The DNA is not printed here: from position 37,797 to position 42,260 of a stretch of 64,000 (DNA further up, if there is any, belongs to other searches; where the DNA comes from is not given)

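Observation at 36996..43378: Candidate undescribed three-gene defence operon: DUF4143-type AAA ATPase, giant STAND NTPase-nuclease, membrane protein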

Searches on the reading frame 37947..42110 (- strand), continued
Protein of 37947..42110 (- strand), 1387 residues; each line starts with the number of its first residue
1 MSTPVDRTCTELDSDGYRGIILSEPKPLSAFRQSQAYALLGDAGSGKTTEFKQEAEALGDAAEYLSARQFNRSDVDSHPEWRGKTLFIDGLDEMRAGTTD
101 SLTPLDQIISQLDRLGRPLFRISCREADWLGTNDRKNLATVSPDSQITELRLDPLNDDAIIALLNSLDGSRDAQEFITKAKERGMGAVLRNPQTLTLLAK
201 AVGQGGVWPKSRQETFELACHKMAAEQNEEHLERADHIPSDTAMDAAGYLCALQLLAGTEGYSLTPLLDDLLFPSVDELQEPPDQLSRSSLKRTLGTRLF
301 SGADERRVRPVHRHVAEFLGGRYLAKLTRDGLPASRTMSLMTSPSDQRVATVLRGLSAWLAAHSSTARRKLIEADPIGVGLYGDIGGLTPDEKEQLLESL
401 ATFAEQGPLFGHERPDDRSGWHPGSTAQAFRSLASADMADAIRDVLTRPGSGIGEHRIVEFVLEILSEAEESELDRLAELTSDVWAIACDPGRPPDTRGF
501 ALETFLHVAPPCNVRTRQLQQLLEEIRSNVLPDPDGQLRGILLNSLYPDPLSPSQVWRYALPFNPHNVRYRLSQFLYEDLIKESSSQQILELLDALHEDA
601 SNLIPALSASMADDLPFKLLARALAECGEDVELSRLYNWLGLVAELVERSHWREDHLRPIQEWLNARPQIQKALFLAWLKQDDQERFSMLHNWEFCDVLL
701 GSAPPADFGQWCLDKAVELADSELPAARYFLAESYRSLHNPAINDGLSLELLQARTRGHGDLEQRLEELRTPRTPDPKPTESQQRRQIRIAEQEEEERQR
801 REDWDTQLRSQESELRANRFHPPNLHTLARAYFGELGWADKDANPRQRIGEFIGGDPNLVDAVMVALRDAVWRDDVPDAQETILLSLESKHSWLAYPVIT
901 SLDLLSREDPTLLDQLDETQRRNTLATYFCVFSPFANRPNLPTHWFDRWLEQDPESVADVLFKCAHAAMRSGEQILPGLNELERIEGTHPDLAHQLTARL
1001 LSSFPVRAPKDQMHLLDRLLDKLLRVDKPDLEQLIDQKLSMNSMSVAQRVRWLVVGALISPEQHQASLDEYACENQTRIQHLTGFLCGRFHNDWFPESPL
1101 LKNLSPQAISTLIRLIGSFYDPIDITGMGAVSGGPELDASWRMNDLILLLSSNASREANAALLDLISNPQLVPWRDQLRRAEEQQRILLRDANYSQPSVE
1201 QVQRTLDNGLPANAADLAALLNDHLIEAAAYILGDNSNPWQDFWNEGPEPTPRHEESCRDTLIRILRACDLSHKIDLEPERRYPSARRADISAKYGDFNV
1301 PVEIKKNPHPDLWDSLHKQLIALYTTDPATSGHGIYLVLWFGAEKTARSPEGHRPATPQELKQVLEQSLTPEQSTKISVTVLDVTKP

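Call 36: search_protein_families(library=ncbifam, proteins=[L003:4989-9035:+, L004:4956-8987:+, L005:5229-9152:+, L079:8001-12074:+, L054:8001-12071:+, L040:8001-12056:+, L043:8001-12062:+], max_evalue=1e-10)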
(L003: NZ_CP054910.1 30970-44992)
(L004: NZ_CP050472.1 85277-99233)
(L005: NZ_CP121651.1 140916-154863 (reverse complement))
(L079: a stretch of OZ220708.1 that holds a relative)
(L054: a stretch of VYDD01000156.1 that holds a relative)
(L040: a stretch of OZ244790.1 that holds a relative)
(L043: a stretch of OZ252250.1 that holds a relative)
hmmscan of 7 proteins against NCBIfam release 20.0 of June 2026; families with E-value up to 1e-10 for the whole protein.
L003:4989-9035:+ (1348 aa): 2 families
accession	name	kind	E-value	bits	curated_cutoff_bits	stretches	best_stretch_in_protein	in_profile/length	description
NF058535.1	antiphage_EruA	equivalog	1.5e-231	772.1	1000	1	24-1344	16-1318/1318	NACHT domain-containing antiphage protein EruA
NF058534.1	antiphage_HyoA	equivalog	5.7e-26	90.5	1200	1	135-477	197-538/1430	NACHT domain-containing antiphage protein HyoA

L004:4956-8987:+ (1343 aa): 2 families
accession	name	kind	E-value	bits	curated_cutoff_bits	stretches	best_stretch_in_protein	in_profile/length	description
NF058535.1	antiphage_EruA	equivalog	5e-233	777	1000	1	21-1332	19-1318/1318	NACHT domain-containing antiphage protein EruA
NF058534.1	antiphage_HyoA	equivalog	9.6e-38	129.5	1200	1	135-1288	201-1380/1430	NACHT domain-containing antiphage protein HyoA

L005:5229-9152:+ (1307 aa): 2 families
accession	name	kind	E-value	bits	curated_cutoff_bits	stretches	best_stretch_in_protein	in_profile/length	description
NF058535.1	antiphage_EruA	equivalog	0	1034.8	1000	1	2-1240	93-1318/1318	NACHT domain-containing antiphage protein EruA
NF058534.1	antiphage_HyoA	equivalog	1e-33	116.1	1200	1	41-918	200-1099/1430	NACHT domain-containing antiphage protein HyoA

L079:8001-12074:+ (1358 aa): 2 families
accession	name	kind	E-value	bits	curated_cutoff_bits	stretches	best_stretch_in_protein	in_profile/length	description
NF058535.1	antiphage_EruA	equivalog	0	1038.9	1000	1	21-1356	9-1317/1318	NACHT domain-containing antiphage protein EruA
NF058534.1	antiphage_HyoA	equivalog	5.8e-53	179.9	1200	2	142-1050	196-1111/1430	NACHT domain-containing antiphage protein HyoA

L054:8001-12071:+ (1357 aa): 2 families
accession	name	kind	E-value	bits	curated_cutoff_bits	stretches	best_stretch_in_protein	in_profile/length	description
NF058535.1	antiphage_EruA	equivalog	1e-266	888.6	1000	1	17-1355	11-1318/1318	NACHT domain-containing antiphage protein EruA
NF058534.1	antiphage_HyoA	equivalog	1.7e-51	175.1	1200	1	101-1356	158-1429/1430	NACHT domain-containing antiphage protein HyoA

L040:8001-12056:+ (1352 aa): 2 families
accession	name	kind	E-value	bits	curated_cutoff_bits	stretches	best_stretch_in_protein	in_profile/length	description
NF058535.1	antiphage_EruA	equivalog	5.1e-294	979.1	1000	1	18-1350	8-1318/1318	NACHT domain-containing antiphage protein EruA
NF058534.1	antiphage_HyoA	equivalog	6.2e-55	186.5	1200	1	133-1350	187-1428/1430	NACHT domain-containing antiphage protein HyoA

L043:8001-12062:+ (1354 aa): 2 families
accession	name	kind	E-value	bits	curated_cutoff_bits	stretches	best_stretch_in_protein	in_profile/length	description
NF058535.1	antiphage_EruA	equivalog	4.8e-266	886.4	1000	1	26-1354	16-1318/1318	NACHT domain-containing antiphage protein EruA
NF058534.1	antiphage_HyoA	equivalog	3.3e-52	177.4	1200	1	149-1352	203-1426/1430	NACHT domain-containing antiphage protein HyoA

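Call 47: search_solved_structures(query=A1, max_evalue=0.1)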
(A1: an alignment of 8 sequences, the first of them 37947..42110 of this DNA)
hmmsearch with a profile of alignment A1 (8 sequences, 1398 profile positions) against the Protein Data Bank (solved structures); distinct sequences matched with E-value up to 0.1: 0.

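Call 71: get_annotated_region(hit=H2, flank=4000)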
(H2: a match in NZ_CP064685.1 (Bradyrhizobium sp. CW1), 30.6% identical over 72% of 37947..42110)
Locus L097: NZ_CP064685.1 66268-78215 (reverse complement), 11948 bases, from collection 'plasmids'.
description: Bradyrhizobium sp. CW1 plasmid pCW1_1, complete sequence
organism: Bradyrhizobium sp. CW1 (NCBI taxid 2782686)
taxonomy: Bacteria; Pseudomonadota; Alphaproteobacteria; Hyphomicrobiales; Nitrobacteraceae; Bradyrhizobium; Bradyrhizobium sp. CW1
host: -; source: Acmispon strigosus,cell culture,bulk soil; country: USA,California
typing (MOB-suite, as given by PLSDB): mobilizable; relaxase MOBP
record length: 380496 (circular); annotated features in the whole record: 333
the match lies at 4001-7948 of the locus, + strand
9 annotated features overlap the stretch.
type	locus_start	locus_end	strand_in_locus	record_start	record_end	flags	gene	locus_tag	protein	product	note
CDS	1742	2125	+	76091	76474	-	mobC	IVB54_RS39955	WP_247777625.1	plasmid mobilization relaxosome protein MobC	-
CDS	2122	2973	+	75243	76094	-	-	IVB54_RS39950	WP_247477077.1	relaxase/mobilization nuclease domain-containing protein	-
CDS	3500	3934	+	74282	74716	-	-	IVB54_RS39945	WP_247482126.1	hypothetical protein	-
CDS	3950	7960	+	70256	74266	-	-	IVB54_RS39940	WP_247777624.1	hypothetical protein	-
CDS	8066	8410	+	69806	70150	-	-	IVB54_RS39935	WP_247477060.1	hypothetical protein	-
CDS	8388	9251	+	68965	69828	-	-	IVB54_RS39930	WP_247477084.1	SIR2 family protein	-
CDS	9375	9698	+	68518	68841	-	-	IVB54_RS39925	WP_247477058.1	hypothetical protein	-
CDS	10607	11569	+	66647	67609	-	-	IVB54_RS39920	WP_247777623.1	hypothetical protein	-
CDS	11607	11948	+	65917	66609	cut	-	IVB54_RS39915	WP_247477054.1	TauD/TfdA family dioxygenase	-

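Call 72: get_annotated_region(hit=H7, flank=4000)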
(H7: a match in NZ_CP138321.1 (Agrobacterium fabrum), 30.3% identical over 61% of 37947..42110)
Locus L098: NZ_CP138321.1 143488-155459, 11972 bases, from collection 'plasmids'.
description: Agrobacterium fabrum strain L-11 plasmid pAtl-11a, complete sequence
organism: Agrobacterium fabrum (NCBI taxid 1176649)
taxonomy: Bacteria; Pseudomonadota; Alphaproteobacteria; Hyphomicrobiales; Rhizobiaceae; Agrobacterium; Agrobacterium fabrum
host: -; source: Blueberry,Crown gall tissues; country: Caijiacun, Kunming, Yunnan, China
typing (MOB-suite, as given by PLSDB): conjugative; relaxase MOBQ; mating-pair formation MPF_T
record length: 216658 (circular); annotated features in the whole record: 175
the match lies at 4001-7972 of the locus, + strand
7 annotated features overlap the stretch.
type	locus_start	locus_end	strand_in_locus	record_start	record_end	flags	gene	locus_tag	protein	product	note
CDS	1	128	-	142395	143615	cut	-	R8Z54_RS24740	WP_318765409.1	hypothetical protein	-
CDS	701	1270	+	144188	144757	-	-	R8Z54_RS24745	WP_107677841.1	hypothetical protein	-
CDS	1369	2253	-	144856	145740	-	-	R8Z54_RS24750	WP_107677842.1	hypothetical protein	-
CDS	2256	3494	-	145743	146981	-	-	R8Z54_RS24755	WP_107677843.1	hypothetical protein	-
CDS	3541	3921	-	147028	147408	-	-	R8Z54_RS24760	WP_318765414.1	DUF2513 domain-containing protein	-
CDS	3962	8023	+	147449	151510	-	-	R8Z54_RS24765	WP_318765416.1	hypothetical protein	-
CDS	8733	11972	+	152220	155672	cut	-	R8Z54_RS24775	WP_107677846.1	serine/threonine-protein kinase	-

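Call 73: get_annotated_region(hit=H12, flank=4000)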
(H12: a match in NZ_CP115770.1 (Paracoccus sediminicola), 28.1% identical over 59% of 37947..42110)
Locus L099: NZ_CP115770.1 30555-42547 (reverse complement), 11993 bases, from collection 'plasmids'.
description: Paracoccus sediminicola strain SCSIO 76264 plasmid p2, complete sequence
organism: Paracoccus sediminicola (NCBI taxid 3017783)
taxonomy: Bacteria; Pseudomonadota; Alphaproteobacteria; Rhodobacterales; Paracoccaceae; Paracoccus; Paracoccus sediminicola
host: -; source: cell culture,sediment; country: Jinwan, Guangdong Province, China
typing (MOB-suite, as given by PLSDB): conjugative; replicon rep_cluster_558; relaxase MOBP; mating-pair formation MPF_T
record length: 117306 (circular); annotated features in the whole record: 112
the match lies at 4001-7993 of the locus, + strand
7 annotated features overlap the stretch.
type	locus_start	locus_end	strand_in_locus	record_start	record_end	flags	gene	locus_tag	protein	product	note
CDS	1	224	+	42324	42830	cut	-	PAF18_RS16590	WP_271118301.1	2Fe-2S iron-sulfur cluster-binding protein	-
CDS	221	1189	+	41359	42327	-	-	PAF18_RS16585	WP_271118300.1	xanthine dehydrogenase family protein subunit M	-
CDS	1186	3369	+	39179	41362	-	-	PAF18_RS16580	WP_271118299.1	xanthine dehydrogenase family protein molybdopterin-binding subunit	-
CDS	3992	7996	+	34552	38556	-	-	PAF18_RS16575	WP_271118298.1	hypothetical protein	-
CDS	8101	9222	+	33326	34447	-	-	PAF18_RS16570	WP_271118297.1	DUF4143 domain-containing protein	-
CDS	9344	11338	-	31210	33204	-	-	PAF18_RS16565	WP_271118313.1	type IV secretory system conjugative DNA transfer family protein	-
CDS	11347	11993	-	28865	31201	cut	-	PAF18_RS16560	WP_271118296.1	relaxase/mobilization nuclease domain-containing protein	-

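Call 74: get_annotated_region(hit=H14, flank=4000)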
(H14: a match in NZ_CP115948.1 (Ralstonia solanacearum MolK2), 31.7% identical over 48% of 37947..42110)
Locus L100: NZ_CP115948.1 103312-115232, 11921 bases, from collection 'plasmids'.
description: Ralstonia solanacearum MolK2 plasmid pm01, complete sequence
organism: Ralstonia solanacearum MolK2 (NCBI taxid 564065)
taxonomy: Bacteria; Pseudomonadota; Betaproteobacteria; Burkholderiales; Burkholderiaceae; Ralstonia; Ralstonia solanacearum; Ralstonia solanacearum MolK2
host: -; source: Musa sp.; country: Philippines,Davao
typing (MOB-suite, as given by PLSDB): non-mobilizable; replicon rep_cluster_371; mating-pair formation MPF_F
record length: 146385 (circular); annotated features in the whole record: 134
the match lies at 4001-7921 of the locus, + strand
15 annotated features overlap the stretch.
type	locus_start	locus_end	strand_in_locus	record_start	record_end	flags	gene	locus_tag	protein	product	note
CDS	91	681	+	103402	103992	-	-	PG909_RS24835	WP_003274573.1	hypothetical protein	-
CDS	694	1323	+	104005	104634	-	-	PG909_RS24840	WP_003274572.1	hypothetical protein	-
CDS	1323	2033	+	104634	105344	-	-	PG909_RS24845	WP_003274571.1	RES family NAD+ phosphorylase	-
CDS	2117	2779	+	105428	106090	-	-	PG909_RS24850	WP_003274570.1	competence protein CoiA family protein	-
CDS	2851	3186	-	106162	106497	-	-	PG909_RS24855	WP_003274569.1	hypothetical protein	-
CDS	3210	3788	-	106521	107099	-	-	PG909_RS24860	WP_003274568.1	hypothetical protein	-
CDS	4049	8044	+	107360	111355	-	-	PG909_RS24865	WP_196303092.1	hypothetical protein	-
CDS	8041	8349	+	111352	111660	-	-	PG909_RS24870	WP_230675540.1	hypothetical protein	-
CDS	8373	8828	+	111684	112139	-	-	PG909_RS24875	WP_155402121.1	hypothetical protein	-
CDS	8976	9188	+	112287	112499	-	-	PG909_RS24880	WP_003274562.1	hypothetical protein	-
CDS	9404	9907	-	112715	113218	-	-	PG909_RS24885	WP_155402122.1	hypothetical protein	-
CDS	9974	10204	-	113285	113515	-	-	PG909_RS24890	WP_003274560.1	hypothetical protein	-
CDS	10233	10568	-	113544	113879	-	-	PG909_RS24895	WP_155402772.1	hypothetical protein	-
CDS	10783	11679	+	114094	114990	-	-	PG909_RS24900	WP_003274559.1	hypothetical protein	-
CDS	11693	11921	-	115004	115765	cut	-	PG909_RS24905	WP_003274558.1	hypothetical protein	-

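Call 82: search_protein_families(library=pfam, proteins=[L099:8101-9222:+, L006:1638-3968:-], max_evalue=0.1)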
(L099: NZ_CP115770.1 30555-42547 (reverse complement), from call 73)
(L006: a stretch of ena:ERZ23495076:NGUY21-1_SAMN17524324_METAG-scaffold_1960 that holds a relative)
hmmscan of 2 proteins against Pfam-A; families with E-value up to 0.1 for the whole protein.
L099:8101-9222:+ (373 aa): 4 families
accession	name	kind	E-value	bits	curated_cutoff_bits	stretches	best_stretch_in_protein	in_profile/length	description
PF13635.12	DUF4143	-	3.4e-31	108.6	28.1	1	175-321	11-159/160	Domain of unknown function (DUF4143)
PF00392.27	GntR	-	0.0083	16.2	27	1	201-228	31-58/64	Bacterial regulatory proteins, gntR family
PF14394.12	DUF4423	-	0.06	13.6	30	0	189-226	31-68/165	Domain of unknown function (DUF4423)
PF13730.12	HTH_36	-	0.078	13.2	25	0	201-224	32-55/55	Helix-turn-helix domain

L006:1638-3968:- (776 aa): 0 families

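Call 88: search_dna_similar(query=window:37947-42110:-, collection=phages, mode=protein, max_rows=10)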
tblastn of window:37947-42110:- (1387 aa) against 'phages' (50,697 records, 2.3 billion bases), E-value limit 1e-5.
Records with a match: 1; places in all: 1; records where one place covers at least 80% of the query: 0.
Best place of each record, by identity: <60% 1.
By first word of the organism name: Bacteriophage 1.
By host as written in the record: - 1.
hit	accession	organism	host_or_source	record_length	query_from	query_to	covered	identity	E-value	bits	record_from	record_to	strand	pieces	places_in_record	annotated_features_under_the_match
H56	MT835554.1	Bacteriophage sp.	human fecal samples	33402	278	1384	31%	29.5%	2e-14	160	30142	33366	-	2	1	record has no annotation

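Call 89: find_related_loci(query=A2, collection=viral_contigs, flank=8000)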
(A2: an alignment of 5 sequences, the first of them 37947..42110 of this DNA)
Query A2 (1387 aa) in viral_contigs; peptide patterns used: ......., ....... (x = any residue, [..] = any of these).
112 stretches matched a pattern; 2 encode a relative of the query (tblastn E <= 1e-3); 2 distinct loci.
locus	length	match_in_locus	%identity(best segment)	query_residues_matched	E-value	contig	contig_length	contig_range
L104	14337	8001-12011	32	5-1385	0e+0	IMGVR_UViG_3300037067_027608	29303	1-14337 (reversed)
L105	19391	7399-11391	28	26-1386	3e-122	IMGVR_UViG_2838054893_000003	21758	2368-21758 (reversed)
